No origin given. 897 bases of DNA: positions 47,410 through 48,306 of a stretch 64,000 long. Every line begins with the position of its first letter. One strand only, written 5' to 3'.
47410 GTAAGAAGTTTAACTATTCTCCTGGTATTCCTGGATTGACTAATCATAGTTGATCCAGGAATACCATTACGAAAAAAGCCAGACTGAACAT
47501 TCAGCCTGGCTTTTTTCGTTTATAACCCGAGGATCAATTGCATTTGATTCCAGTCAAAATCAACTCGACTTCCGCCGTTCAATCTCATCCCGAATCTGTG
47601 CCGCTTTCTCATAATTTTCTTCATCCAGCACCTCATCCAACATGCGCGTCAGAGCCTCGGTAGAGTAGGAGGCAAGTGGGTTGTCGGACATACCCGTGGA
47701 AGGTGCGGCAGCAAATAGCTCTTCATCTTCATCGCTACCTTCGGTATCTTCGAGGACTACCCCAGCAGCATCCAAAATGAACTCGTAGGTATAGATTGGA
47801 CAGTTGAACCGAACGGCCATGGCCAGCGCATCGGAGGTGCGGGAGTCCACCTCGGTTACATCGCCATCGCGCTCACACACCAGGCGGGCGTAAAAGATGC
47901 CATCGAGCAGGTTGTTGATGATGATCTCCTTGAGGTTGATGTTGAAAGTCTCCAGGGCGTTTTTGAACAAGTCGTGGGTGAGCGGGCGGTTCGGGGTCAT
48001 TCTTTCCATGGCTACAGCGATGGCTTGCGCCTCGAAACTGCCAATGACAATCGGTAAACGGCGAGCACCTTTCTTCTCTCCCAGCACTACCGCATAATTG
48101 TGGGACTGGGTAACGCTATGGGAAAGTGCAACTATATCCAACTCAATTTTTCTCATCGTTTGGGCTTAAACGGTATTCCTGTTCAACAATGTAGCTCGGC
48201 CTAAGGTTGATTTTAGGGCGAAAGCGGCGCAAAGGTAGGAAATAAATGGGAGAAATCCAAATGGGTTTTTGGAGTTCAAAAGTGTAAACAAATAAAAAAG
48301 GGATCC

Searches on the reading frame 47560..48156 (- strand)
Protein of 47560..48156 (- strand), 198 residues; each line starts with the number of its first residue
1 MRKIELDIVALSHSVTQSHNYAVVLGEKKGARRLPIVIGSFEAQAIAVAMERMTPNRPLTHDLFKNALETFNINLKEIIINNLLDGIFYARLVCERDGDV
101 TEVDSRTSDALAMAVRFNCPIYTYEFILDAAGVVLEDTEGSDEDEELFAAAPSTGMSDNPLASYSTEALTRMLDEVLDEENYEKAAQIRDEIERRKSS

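Call 12: search_protein_families(library=pfam, proteins=[window:47560-48156:-])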
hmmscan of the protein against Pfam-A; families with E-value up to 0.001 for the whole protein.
window:47560-48156:- (198 aa): 2 families
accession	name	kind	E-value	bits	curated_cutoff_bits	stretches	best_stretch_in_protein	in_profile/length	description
PF02577.19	BFN_dom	-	7.5e-40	135.7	27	1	23-134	1-110/112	Bifunctional nuclease domain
PF02151.25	UVR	-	2.9e-05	24.1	21.5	1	167-194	5-32/36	UvrB/uvrC motif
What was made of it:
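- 47560..48156 (-): BFN (bifunctional nuclease + UVR) gene, the fixed anchor of the locus. Pfam PF02577 at 7.5e-40 (call 12).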

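Call 13: find_encoding_contigs(protein=window:47560-48156:-, flank=10000, max_places=10)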
Protein window:47560-48156:- (198 aa): 21 contigs read that carry it; 10 places shown.
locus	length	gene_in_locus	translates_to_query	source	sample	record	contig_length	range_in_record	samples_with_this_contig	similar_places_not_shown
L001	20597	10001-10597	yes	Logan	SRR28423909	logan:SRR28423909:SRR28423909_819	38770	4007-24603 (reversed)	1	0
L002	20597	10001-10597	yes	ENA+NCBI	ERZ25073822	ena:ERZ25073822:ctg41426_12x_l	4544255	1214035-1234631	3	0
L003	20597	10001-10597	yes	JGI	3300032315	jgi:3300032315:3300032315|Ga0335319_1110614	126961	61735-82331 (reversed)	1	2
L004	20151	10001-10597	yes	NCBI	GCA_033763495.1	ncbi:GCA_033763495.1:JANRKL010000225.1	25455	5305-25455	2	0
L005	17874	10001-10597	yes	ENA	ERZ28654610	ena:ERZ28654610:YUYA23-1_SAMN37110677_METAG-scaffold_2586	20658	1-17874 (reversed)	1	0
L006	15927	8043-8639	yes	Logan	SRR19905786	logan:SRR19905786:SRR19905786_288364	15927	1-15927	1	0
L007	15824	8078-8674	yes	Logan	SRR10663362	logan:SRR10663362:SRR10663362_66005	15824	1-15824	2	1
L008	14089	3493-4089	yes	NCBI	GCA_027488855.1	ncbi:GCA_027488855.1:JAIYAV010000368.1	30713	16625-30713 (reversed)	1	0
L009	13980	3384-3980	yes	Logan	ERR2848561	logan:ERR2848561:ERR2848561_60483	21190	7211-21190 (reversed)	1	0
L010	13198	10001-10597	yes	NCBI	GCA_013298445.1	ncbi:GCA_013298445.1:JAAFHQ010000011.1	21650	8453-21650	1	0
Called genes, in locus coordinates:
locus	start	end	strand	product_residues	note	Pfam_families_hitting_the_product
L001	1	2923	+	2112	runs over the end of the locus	PF27154:ORF11_beta, PF04151:PPC, PF19190:BACON_2, PF13004:BACON (weak), PF18962:Por_Secre_tail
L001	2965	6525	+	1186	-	PF19081:Ig_7 (faint), PF13585:CHU_C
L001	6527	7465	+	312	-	PF11751:PorP_SprF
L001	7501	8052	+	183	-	-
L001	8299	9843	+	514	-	PF09820:AAA-ATPase_like, PF08011:PDDEXK_9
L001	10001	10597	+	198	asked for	PF02577:BFN_dom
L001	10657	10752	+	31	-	-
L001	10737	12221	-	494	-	PF14322:SusD-like_3, PF07980:SusD_RagB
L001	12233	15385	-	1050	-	PF13620:CarboxypepD_reg, PF13715:CarbopepD_reg_2, PF07715:Plug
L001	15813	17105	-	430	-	PF00111:Fer2, PF00970:FAD_binding_6 (faint), PF00175:NAD_binding_1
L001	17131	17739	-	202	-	PF02508:Rnf-Nqr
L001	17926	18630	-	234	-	PF02508:Rnf-Nqr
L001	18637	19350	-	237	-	PF04205:FMN_bind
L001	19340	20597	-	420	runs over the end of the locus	PF03116:NQR2_RnfD_RnfE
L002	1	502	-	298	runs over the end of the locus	PF00009:GTP_EFTU, PF00071:Ras (faint), PF00350:Dynamin_N (faint), PF01926:MMR_HSR1, PF02421:FeoB_N, PF10662:PduV-EutP (weak), PF16897:MMR_HSR1_Xtn (weak), PF07650:KH_2, +2 more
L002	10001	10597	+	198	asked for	PF02577:BFN_dom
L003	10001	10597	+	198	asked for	PF02577:BFN_dom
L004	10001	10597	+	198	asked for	PF02577:BFN_dom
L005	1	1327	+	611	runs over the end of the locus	PF00593:TonB_dep_Rec_b-barrel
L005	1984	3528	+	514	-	PF09820:AAA-ATPase_like, PF08011:PDDEXK_9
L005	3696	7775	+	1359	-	PF04151:PPC (faint), PF19081:Ig_7, PF13573:SprB (weak), PF18962:Por_Secre_tail (weak)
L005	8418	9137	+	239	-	PF04326:SLFN_AlbA_2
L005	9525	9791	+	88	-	-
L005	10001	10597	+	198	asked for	PF02577:BFN_dom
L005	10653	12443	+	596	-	PF07719:TPR_2 (faint), PF13181:TPR_8 (faint), PF13424:TPR_12 (faint)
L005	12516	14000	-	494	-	PF14322:SusD-like_3, PF07980:SusD_RagB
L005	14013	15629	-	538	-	-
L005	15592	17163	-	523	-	PF13620:CarboxypepD_reg, PF13715:CarbopepD_reg_2, PF07715:Plug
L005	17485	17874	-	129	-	?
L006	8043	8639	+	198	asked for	PF02577:BFN_dom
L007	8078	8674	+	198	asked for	PF02577:BFN_dom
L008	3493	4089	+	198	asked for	PF02577:BFN_dom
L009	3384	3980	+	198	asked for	PF02577:BFN_dom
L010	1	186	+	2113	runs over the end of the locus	PF27154:ORF11_beta, PF04151:PPC, PF19190:BACON_2, PF13004:BACON, PF18962:Por_Secre_tail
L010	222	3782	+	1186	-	PF19081:Ig_7 (faint), PF18911:PKD_4 (faint), PF13585:CHU_C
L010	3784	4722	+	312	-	PF11751:PorP_SprF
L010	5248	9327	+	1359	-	PF04151:PPC (faint), PF19081:Ig_7, PF13573:SprB (weak), PF18962:Por_Secre_tail (weak)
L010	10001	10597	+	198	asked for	PF02577:BFN_dom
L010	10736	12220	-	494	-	PF14322:SusD-like_3, PF07980:SusD_RagB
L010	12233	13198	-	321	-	?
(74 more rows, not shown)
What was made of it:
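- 47560..48156 (-): The protein is identical in L001-L010 (call 13).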

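Call 14: find_homologous_proteins(query=window:47560-48156:-, max_evalue=1e-20)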
Query window:47560-48156:- (198 aa): 8000 proteins with E <= 1e-20 among 8000 candidates; the best 120 are listed.
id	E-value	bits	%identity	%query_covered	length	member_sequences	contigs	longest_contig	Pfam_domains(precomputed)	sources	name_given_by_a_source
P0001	4.4e-120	416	97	100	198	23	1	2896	PF02151.26,PF02577.20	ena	-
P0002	9.3e-120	415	97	100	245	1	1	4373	PF02577.20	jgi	jgi:uncharacterized protein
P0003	2.0e-94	332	77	99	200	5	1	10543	PF02577.20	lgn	-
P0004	2.8e-94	332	78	100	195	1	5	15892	PF02577.20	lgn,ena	-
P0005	2.9e-94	332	80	99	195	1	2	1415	PF02151.26,PF02577.20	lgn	-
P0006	3.4e-94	331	77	99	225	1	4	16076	PF02151.26,PF02577.20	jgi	jgi:uncharacterized protein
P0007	3.5e-94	331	79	99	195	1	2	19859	PF02577.20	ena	-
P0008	4.6e-94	331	79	99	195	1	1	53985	PF02577.20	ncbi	-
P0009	4.7e-94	331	79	99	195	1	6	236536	PF02577.20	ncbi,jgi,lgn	-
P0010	4.8e-94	331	79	99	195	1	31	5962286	PF02577.20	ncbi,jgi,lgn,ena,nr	ncbi:MAG: bifunctional nuclease family protein [Haliscomenobacter sp.]|jgi:bifunctional DNase/RNase|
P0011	1.0e-93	330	77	100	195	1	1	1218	PF02577.20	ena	-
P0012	1.1e-93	330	80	99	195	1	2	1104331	PF02577.20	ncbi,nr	ncbi:MAG: bifunctional nuclease family protein [Haliscomenobacter sp.]|nr:bifunctional nuclease fami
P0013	1.4e-93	329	80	99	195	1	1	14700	PF02577.20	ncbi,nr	ncbi:MAG: bifunctional nuclease family protein [Haliscomenobacter sp.]|nr:bifunctional nuclease fami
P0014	2.1e-93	329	77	99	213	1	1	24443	PF02577.20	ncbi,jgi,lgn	jgi:bifunctional DNase/RNase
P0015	2.9e-93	328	78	99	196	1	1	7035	PF02577.20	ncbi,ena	-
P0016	3.6e-93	328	77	99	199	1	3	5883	PF02577.20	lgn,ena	-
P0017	4.2e-93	328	81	99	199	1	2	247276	PF02151.26,PF02577.20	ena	-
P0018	8.7e-93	327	78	99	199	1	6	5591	PF02151.26,PF02577.20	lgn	-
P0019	9.4e-93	327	76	99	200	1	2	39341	PF02577.20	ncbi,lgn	-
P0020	9.9e-93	327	79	99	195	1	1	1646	PF02151.26,PF02577.20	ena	-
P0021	1.1e-92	326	77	99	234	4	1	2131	PF02151.26,PF02577.20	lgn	-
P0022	1.2e-92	326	80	99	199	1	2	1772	PF02151.26,PF02577.20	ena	-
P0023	1.5e-92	326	78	100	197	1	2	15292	PF02577.20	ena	-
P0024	3.0e-92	325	76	99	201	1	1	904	PF02577.20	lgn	-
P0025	3.6e-92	325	78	99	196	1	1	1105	PF02577.20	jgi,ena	-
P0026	4.5e-92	324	78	99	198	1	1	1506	PF02577.20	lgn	-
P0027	4.9e-92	324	76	100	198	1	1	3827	PF02151.26,PF02577.20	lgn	-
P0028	6.4e-92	324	76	99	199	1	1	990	PF02577.20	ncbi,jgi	jgi:bifunctional DNase/RNase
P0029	7.4e-92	324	76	100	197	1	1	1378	PF02151.26,PF02577.20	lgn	-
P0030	9.9e-92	323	76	99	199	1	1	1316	PF02577.20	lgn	-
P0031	1.1e-91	323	77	99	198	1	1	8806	PF02151.26,PF02577.20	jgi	jgi:bifunctional DNase/RNase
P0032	1.2e-91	323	78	99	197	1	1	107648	PF02577.20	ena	-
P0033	1.2e-91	323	78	99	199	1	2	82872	PF02151.26,PF02577.20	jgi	jgi:bifunctional DNase/RNase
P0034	1.3e-91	323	77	99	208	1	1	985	PF02151.26,PF02577.20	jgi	jgi:bifunctional DNase/RNase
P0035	1.4e-91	323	76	100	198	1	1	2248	PF02151.26,PF02577.20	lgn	-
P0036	1.5e-91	323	76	100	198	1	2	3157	PF02151.26,PF02577.20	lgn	-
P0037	2.3e-91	322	78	99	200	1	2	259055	PF02151.26,PF02577.20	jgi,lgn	jgi:hypothetical protein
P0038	2.4e-91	322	78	99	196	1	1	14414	PF02577.20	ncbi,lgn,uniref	ncbi:MAG: DUF151 domain-containing protein [Phaeodactylibacter sp.]|uniref:bifunctional nuclease fam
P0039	2.5e-91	322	77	100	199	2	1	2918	PF02577.20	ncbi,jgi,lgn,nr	ncbi:MAG: hypothetical protein GVY26_17590 [Bacteroidetes bacterium]|jgi:bifunctional DNase/RNase|nr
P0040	2.6e-91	322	79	100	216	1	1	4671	PF02151.26,PF02577.20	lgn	-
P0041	3.5e-91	322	80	99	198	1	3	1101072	PF02577.20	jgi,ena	jgi:uncharacterized protein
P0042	3.9e-91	321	75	100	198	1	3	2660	PF02151.26,PF02577.20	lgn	-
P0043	4.4e-91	321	77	100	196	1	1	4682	PF02577.20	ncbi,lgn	-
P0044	4.5e-91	321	77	99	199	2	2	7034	PF02577.20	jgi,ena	-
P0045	4.7e-91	321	76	100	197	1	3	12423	PF02151.26,PF02577.20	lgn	-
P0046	5.8e-91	321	78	99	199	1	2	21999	PF02577.20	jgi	-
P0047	6.5e-91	321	78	99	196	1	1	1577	PF02577.20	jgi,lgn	-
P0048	7.2e-91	321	77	99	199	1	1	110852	PF02577.20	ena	-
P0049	8.1e-91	320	78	99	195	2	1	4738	PF02151.26,PF02577.20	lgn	-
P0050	8.2e-91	320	78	99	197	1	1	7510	PF02577.20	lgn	-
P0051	8.7e-91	320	78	99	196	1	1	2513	PF02577.20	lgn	-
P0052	9.1e-91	320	77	100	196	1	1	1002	PF02577.20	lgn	-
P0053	1.1e-90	320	78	99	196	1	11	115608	PF02577.20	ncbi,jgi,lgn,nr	ncbi:MAG: bifunctional nuclease family protein [bacterium]|jgi:bifunctional DNase/RNase|nr:bifunctio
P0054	1.2e-90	320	78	99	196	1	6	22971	PF02577.20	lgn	-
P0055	1.2e-90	320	78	99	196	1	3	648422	PF02577.20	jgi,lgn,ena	jgi:bifunctional DNase/RNase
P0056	1.2e-90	320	77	100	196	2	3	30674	PF02577.20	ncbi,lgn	-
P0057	1.4e-90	320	78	99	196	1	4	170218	PF02577.20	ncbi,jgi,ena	-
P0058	1.6e-90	319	75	100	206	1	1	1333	PF02577.20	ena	-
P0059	1.7e-90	319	77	100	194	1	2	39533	PF02151.26,PF02577.20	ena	-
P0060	1.7e-90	319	78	99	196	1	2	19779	PF02577.20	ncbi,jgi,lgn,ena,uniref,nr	ncbi:bifunctional nuclease domain-containing protein [Phaeodactylibacter sp.]|jgi:hypothetical prote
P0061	1.7e-90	319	77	99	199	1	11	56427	PF02151.26,PF02577.20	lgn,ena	-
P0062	1.8e-90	319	77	99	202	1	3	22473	PF02151.26,PF02577.20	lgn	-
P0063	2.1e-90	319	74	99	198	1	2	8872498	PF02577.20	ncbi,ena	-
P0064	2.2e-90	319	75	100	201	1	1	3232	PF02577.20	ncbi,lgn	-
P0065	2.6e-90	319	78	99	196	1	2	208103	PF02577.20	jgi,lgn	jgi:hypothetical protein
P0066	2.6e-90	319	76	97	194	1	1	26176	PF02577.20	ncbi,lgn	-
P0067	2.6e-90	319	77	98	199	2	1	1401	PF02151.26,PF02577.20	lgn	-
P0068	2.7e-90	319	76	100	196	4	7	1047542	PF02577.20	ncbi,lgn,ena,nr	ncbi:MAG: bifunctional nuclease family protein [Phaeodactylibacter sp.]|nr:bifunctional nuclease fam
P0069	2.8e-90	319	77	99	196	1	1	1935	PF02577.20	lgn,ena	-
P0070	2.8e-90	319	77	99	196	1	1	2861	PF02577.20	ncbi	-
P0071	2.8e-90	319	76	99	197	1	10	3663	PF02577.20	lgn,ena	-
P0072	3.1e-90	318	76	99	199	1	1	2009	PF02151.26,PF02577.20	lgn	-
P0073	3.1e-90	318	79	99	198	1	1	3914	PF02577.20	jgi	jgi:bifunctional DNase/RNase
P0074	3.4e-90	318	78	99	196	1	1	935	PF02577.20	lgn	-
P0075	3.5e-90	318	78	99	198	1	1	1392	PF02151.26,PF02577.20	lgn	-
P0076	3.5e-90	318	76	99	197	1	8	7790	PF02577.20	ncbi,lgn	-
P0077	3.7e-90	318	76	99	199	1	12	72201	PF02151.26,PF02577.20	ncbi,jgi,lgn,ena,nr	ncbi:MAG: DUF151 domain-containing protein [Bacteroidetes bacterium]|jgi:bifunctional DNase/RNase|nr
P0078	3.9e-90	318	76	99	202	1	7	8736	PF02151.26,PF02577.20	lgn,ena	-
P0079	3.9e-90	318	76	99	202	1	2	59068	PF02151.26,PF02577.20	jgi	jgi:bifunctional DNase/RNase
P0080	4.0e-90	318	76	99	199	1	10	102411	PF02151.26,PF02577.20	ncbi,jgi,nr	ncbi:MAG: DUF151 domain-containing protein [Saprospiraceae bacterium]|jgi:bifunctional DNase/RNase|n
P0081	4.2e-90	318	76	100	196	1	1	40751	PF02577.20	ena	-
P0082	4.3e-90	318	79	99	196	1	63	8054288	PF02577.20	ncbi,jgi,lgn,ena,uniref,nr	ncbi:bifunctional nuclease family protein [Phaeodactylibacter xiamenensis]|jgi:bifunctional DNase/RN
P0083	4.3e-90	318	76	99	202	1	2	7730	PF02151.26,PF02577.20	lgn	-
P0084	4.6e-90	318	77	99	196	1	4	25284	PF02577.20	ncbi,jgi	jgi:bifunctional DNase/RNase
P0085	4.7e-90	318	75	100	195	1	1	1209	PF02577.20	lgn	-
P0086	4.8e-90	318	79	99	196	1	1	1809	PF02577.20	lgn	-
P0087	4.9e-90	318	76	99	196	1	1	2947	PF02577.20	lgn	-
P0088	5.1e-90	318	76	100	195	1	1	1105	PF02577.20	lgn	-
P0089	5.2e-90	318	79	99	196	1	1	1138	PF02577.20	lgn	-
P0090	6.1e-90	317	76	100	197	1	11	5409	PF02577.20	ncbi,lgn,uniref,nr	ncbi:bifunctional nuclease family protein [Phaeodactylibacter luteus]|uniref:BFN domain-containing p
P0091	6.2e-90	317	78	99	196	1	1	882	PF02577.20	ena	-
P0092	6.2e-90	317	77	99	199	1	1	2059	PF02577.20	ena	-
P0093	6.4e-90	317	74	99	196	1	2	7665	PF02577.20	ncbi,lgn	ncbi:MAG: hypothetical protein RL386_1221 [Bacteroidota bacterium]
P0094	7.4e-90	317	76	99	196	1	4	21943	PF02577.20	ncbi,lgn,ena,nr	ncbi:MAG: bifunctional nuclease family protein [Phaeodactylibacter sp.]|nr:bifunctional nuclease fam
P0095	7.7e-90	317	78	99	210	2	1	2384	PF02577.20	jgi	jgi:uncharacterized protein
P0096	7.9e-90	317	76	100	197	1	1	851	PF02151.26,PF02577.20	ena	-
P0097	8.1e-90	317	74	99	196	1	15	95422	PF02577.20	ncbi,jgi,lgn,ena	-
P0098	8.4e-90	317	75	99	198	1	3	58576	PF02577.20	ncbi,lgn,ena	-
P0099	8.7e-90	317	75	99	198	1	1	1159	PF02577.20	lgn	-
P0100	9.6e-90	317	77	100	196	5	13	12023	PF02577.20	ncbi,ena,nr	ncbi:MAG: bifunctional nuclease family protein [Phaeodactylibacter sp.]|nr:bifunctional nuclease fam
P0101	9.7e-90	317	75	99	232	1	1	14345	PF02577.20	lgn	-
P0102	1.0e-89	317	76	99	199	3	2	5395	PF02577.20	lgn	-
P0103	1.0e-89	317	76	99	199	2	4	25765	PF02577.20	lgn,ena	-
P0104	1.1e-89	317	74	99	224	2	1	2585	PF02577.20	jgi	-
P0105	1.1e-89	317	76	100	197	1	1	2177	PF02577.20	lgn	-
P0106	1.1e-89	317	76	97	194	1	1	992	PF02577.20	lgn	-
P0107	1.2e-89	317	74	99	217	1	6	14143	PF02577.20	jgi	jgi:bifunctional DNase/RNase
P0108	1.2e-89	317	76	99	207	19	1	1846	PF02577.20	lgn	-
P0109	1.2e-89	317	76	99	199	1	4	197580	PF02151.26,PF02577.20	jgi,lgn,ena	-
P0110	1.3e-89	316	76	99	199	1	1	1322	PF02151.26,PF02577.20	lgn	-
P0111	1.3e-89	316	75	99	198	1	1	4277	PF02577.20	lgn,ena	-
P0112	1.3e-89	316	78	99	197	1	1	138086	PF02577.20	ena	-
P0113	1.3e-89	316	74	100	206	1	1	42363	PF02577.20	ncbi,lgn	ncbi:MAG: bifunctional nuclease domain-containing protein [Bacteroidota bacterium]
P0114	1.6e-89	316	77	99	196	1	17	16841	PF02577.20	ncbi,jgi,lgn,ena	jgi:uncharacterized protein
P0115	1.7e-89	316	76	100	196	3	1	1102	PF02577.20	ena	-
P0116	1.8e-89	316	73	99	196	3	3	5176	PF02577.20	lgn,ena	-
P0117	1.9e-89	316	75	99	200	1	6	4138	PF02151.26,PF02577.20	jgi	-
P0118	1.9e-89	316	76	99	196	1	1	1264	PF02577.20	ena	-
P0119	1.9e-89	316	76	99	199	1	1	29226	PF02151.26,PF02577.20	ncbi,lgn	-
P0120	2.0e-89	316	75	100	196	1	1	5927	PF02151.26,PF02577.20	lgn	-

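Call 24: find_encoding_contigs(protein=P0017, flank=8000, max_places=3)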
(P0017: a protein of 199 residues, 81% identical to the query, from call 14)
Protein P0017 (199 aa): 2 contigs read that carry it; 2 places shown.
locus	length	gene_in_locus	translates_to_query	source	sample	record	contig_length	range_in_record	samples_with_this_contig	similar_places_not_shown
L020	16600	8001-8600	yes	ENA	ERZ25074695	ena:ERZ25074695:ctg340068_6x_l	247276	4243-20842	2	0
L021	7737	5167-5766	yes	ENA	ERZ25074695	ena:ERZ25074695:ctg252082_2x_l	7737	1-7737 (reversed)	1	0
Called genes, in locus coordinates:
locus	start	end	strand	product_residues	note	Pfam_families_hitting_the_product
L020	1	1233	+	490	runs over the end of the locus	PF18990:DUF5723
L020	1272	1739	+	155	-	PF00583:Acetyltransf_1, PF13508:Acetyltransf_7 (weak), PF13673:Acetyltransf_10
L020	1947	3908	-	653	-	PF00535:Glycos_transf_2, PF10111:Glyco_tranf_2_2 (faint), PF13641:Glyco_tranf_2_3, PF13632:Glyco_trans_2_3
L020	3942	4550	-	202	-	PF14520:HHH_5 (faint), PF21176:RecR_HhH, PF02132:RecR_ZnF (weak), PF01751:Toprim (weak), PF13662:Toprim_4, PF21175:RecR_C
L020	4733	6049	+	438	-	PF00364:Biotin_lipoyl, PF02817:E3_binding, PF00198:2-oxoacid_dh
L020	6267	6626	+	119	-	PF13380:CoA_binding_2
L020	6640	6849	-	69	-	-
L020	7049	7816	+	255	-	PF03819:MazG, PF01503:PRA-PH (weak), PF03819:MazG (weak)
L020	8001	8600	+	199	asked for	PF02577:BFN_dom, PF02151:UVR (faint)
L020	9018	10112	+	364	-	PF00512:HisKA, PF02518:HATPase_c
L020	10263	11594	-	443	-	-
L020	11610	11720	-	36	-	-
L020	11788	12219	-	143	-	PF00404:Dockerin_1 (faint)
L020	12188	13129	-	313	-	PF19077:Big_13 (faint)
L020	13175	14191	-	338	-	PF00155:Aminotran_1_2 (faint), PF01212:Beta_elim_lyase, PF00202:Aminotran_3 (faint)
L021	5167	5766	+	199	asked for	PF02577:BFN_dom, PF02151:UVR (faint)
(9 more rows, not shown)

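Call 25: find_encoding_contigs(protein=P0012, flank=8000, max_places=3)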
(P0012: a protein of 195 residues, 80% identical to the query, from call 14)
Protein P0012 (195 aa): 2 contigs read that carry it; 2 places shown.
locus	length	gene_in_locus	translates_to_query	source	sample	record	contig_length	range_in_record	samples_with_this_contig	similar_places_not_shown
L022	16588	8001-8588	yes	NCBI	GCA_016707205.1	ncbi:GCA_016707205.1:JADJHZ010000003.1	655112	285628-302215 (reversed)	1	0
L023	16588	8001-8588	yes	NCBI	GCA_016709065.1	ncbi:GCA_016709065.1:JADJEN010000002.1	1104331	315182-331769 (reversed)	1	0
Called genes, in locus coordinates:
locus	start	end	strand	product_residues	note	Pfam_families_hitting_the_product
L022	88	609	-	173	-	PF11138:DUF2911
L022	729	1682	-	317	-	PF01300:Sua5_yciO_yrdC, PF03481:Sua5_C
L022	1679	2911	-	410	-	PF07690:MFS_1, PF05977:MFS_3 (weak), PF07690:MFS_1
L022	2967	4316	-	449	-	PF00557:Peptidase_M24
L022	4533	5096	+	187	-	-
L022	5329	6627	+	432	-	PF00364:Biotin_lipoyl, PF02817:E3_binding, PF00198:2-oxoacid_dh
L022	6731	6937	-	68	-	-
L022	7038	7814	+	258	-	PF01503:PRA-PH (faint), PF03819:MazG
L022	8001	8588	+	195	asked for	PF02577:BFN_dom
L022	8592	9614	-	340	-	PF01212:Beta_elim_lyase, PF00202:Aminotran_3 (faint), PF00155:Aminotran_1_2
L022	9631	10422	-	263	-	PF01678:DAP_epimerase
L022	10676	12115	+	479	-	PF00089:Trypsin, PF13365:Trypsin_2, PF00595:PDZ, PF12812:PDZ_1 (faint), PF13180:PDZ_2, PF17820:PDZ_6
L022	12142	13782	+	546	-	PF01039:Carboxyl_trans, PF03255:ACCA (weak), PF06833:MdcE (weak)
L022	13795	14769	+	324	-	-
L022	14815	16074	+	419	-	PF22020:RlmL_1st, PF02926:THUMP, PF01170:UPF0020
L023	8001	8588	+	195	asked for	PF02577:BFN_dom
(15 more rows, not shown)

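Call 43: find_encoding_contigs(protein=P0002, flank=5000, max_places=4)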
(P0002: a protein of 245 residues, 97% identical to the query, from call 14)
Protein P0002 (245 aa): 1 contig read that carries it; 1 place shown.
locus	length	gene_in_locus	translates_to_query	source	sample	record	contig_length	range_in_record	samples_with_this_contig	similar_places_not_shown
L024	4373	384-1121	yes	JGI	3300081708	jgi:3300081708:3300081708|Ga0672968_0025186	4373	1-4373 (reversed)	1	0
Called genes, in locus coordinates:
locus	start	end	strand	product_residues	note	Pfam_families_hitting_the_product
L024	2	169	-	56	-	?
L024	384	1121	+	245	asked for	PF02577:BFN_dom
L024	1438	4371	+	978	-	?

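Call 44: find_encoding_contigs(protein=P0001, flank=5000, max_places=4)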
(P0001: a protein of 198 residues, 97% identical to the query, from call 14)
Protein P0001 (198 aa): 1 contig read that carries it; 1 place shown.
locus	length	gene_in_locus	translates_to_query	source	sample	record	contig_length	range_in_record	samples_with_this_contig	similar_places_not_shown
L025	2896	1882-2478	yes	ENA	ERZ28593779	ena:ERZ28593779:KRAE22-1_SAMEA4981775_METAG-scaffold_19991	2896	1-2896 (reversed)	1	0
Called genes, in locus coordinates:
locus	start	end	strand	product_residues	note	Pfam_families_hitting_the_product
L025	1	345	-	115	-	?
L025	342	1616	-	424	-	PF01266:DAO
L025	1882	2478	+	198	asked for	PF02577:BFN_dom, PF02151:UVR (weak)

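Call 55: search_protein_families(library=pfam, proteins=[L005:8418-9137:+, L005:9525-9791:+, L001:7501-8052:+], max_evalue=0.0001)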
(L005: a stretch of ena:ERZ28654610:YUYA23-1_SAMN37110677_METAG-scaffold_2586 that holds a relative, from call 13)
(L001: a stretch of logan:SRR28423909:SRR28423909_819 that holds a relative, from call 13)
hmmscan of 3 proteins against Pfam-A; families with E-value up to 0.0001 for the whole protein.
L005:8418-9137:+ (239 aa): 1 family
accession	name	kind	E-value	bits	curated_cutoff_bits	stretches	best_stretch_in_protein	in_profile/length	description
PF04326.19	SLFN_AlbA_2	-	2.4e-22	80.1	25.3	1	15-125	1-117/118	Schlafen, AlbA_2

L005:9525-9791:+ (88 aa): 1 family
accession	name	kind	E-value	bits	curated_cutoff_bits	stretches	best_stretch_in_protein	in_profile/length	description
PF13412.12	HTH_24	-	9.7e-07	28.7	21.9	1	29-72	5-48/48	Winged helix-turn-helix DNA-binding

L001:7501-8052:+ (183 aa): 0 families
